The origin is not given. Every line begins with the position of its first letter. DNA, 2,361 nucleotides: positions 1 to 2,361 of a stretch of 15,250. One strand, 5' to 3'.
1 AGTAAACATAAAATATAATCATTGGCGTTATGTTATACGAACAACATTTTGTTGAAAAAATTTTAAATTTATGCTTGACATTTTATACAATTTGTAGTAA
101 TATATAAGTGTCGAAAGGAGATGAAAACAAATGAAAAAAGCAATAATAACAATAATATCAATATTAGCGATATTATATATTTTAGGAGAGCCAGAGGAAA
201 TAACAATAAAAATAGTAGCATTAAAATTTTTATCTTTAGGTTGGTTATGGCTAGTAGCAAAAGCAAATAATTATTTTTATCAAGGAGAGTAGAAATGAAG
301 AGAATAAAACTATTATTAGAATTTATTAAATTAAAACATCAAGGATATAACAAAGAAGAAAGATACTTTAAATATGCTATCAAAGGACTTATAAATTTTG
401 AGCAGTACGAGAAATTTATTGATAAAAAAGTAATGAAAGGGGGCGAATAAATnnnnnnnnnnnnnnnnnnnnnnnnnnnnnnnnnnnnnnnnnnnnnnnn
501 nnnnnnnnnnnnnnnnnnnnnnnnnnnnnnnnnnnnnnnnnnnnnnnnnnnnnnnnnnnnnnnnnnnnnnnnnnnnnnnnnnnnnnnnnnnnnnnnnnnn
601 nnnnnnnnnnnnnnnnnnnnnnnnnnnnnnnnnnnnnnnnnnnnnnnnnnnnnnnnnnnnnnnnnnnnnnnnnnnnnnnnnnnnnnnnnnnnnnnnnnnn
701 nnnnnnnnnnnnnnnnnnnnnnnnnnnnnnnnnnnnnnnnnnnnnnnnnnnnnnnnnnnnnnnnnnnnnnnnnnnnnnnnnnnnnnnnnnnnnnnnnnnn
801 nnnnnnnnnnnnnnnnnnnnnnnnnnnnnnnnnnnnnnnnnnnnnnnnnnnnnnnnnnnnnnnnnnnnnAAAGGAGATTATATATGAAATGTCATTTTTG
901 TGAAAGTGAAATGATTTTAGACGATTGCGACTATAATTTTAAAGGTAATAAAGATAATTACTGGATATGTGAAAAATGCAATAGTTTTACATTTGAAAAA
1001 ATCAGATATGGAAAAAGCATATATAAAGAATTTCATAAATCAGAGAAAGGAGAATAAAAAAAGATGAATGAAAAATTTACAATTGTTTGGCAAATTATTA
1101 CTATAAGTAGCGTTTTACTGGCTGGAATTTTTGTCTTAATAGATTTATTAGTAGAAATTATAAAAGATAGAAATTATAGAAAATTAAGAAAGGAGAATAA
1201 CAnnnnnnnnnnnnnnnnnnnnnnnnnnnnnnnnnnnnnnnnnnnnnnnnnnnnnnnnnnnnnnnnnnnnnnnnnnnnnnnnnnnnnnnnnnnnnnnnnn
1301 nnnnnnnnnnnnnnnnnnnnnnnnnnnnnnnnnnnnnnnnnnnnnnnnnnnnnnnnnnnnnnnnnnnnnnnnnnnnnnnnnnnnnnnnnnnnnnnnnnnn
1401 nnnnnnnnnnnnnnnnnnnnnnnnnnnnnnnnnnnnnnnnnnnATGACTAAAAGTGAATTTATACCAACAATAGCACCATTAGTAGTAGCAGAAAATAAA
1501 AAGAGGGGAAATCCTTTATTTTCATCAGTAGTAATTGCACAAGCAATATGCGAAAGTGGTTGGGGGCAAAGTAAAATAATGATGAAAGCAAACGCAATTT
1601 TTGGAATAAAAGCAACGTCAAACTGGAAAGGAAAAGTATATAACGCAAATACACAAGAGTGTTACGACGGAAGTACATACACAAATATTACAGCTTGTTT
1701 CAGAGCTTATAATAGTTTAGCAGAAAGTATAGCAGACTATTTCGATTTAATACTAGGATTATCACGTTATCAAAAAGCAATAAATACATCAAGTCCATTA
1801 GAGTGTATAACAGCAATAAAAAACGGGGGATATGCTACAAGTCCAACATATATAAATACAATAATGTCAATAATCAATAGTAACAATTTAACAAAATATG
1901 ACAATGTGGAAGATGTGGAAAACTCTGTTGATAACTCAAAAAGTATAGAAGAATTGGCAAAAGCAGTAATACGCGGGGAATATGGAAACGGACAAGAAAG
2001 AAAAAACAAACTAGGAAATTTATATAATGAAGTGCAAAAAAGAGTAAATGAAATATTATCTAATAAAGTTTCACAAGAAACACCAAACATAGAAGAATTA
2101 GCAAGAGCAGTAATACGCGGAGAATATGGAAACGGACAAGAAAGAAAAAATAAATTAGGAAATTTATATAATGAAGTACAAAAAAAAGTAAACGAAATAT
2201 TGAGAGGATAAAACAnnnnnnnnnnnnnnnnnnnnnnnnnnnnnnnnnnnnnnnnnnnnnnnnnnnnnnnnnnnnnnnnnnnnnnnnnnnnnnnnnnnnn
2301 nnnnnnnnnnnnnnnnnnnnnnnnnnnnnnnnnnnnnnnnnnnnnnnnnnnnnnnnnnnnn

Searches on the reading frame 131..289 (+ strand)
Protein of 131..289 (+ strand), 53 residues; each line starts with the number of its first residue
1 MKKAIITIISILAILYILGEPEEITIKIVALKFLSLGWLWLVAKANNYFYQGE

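Call 79: search_protein_families(library=pfam, proteins=[window:131-289:+], max_evalue=0.01)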
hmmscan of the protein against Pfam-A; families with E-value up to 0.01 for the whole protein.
window:131-289:+ (53 aa): 0 families

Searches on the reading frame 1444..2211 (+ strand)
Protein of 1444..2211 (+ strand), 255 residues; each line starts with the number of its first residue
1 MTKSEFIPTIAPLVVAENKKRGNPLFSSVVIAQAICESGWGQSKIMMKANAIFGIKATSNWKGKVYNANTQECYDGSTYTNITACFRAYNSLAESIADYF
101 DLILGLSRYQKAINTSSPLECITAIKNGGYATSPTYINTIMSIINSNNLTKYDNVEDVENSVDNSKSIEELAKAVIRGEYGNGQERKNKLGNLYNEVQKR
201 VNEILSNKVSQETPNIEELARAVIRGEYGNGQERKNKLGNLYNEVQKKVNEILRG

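Call 9: search_protein_families(library=pfam, proteins=[window:1444-2211:+], max_evalue=0.01)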
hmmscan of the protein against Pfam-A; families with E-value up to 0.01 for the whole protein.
window:1444-2211:+ (255 aa): 2 families
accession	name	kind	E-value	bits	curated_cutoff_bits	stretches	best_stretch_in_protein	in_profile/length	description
PF08230.16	CW_7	-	8.8e-33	112.2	25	2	169-205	1-40/40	CW_7 repeat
PF01832.25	Glucosaminidase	-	1.1e-29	104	30.2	1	23-149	11-123/123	Mannosyl-glycoprotein endo-beta-N-acetylglucosaminidase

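Call 10: search_protein_families(library=phrogs, proteins=[window:1444-2211:+], max_evalue=0.001)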
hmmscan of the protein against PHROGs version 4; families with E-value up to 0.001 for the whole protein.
window:1444-2211:+ (255 aa): 11 families
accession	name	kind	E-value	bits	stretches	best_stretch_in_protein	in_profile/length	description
phrog_3513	-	lysis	4.7e-55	188.2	1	1-220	641-858/1434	endolysin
phrog_12727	-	lysis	4.5e-38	132.5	1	3-180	3-171/393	endolysin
phrog_18032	-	lysis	7.2e-38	131.7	1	3-169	4-169/248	endolysin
phrog_7698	-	lysis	3.8e-36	126.5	1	121-254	176-315/316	endolysin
phrog_1309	-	lysis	1.3e-34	121.2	1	26-183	21-185/410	endolysin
phrog_10967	-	lysis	7.3e-27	95.8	1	5-163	6-163/266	endolysin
phrog_326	-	other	7e-21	75.1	1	1-170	125-295/985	tail protein with endopeptidase domain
phrog_3861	-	lysis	1.7e-19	71.1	2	151-212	179-242/455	amidase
phrog_8251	-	lysis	5.1e-17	63.3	1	26-155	22-150/250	endolysin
phrog_16241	-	lysis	1.9e-13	51.5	1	159-253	137-238/290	endolysin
phrog_10051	-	lysis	4.8e-09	36.9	1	19-164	91-218/455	endolysin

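Call 44: find_related_loci(query=window:1444-2208:+, collection=genome_contigs, flank=5000)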
Query window:1444-2208:+ (255 aa) in genome_contigs; peptide patterns used: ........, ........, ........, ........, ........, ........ (x = any residue, [..] = any of these).
87 stretches matched a pattern; 12 encode a relative of the query (tblastn E <= 1e-3); 12 distinct loci.
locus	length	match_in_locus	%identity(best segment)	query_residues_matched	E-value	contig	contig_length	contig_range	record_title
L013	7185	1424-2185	93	1-255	2e-157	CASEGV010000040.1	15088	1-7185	uncultured Mycoplasmatota bacterium isolate A2_L3_372372_idba_bin.42 genome assembly, contig: A2_L3_372372_idba_bin.42.f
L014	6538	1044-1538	82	1-165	6e-89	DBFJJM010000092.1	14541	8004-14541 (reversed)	MAG TPA_asm: Candidatus Merdicola sp. isolate MAG8126 contig92, whole genome shotgun sequence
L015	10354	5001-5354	50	142-254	3e-23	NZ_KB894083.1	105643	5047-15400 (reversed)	Allofustis seminis DSM 15817 C231DRAFT_scaffold00005.5, whole genome shotgun sequence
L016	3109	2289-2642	50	142-254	4e-23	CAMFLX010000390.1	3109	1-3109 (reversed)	MAG: uncultured Cytophagales bacterium isolate SRR12456171_bin.15_metaWRAP_v1.3_MAG genome assembly, contig: ERZ12289969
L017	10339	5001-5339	48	142-254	2e-22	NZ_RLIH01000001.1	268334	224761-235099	Anaerosphaera multitolerans strain GS7-6-2 1, whole genome shotgun sequence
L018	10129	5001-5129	58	166-253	2e-10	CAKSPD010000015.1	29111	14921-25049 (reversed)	MAG: uncultured Oscillospiraceae bacterium isolate REFINED_METABAT215_TOP10_CONTIGS_1500_ASSEMBLY_K77_MERGED__Hadza_MoBi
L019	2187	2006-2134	56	166-253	2e-10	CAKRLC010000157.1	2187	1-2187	MAG: uncultured Roseburia sp. isolate REFINED_METABAT215_TOP10_CONTIGS_1500_ASSEMBLY_K77_MERGED__Hadza_MoBio_hadza-A-D_D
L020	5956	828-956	53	166-253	1e-9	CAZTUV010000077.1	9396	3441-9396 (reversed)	MAG TPA_asm: uncultured Alistipes sp. isolate SRP350583_co1_570 genome assembly, contig: NODE_12188_length_9396_cov_12.6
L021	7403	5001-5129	53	166-253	2e-9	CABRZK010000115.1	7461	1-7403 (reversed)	MAG TPA_asm: uncultured Eubacterium sp. isolate MGYG-HGUT-02070 genome assembly, contig: GUT_GENOME125804_115, whole gen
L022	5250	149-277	56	166-253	2e-9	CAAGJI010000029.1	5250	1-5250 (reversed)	MAG TPA_asm: Ruminococcaceae bacterium, isolate HGM13203, WGS project CAAGJI010000000 data, contig: SRS476291_7_k119_952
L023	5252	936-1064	51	166-253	2e-8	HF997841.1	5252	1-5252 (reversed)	Ruminococcus sp. CAG:254 genomic scaffold, scf46, whole genome shotgun sequence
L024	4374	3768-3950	53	159-252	2e-7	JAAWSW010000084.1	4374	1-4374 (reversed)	MAG: Bacilli bacterium isolate ABMPRH_24_1_1 SL341402_scaffold_17987, whole genome shotgun sequence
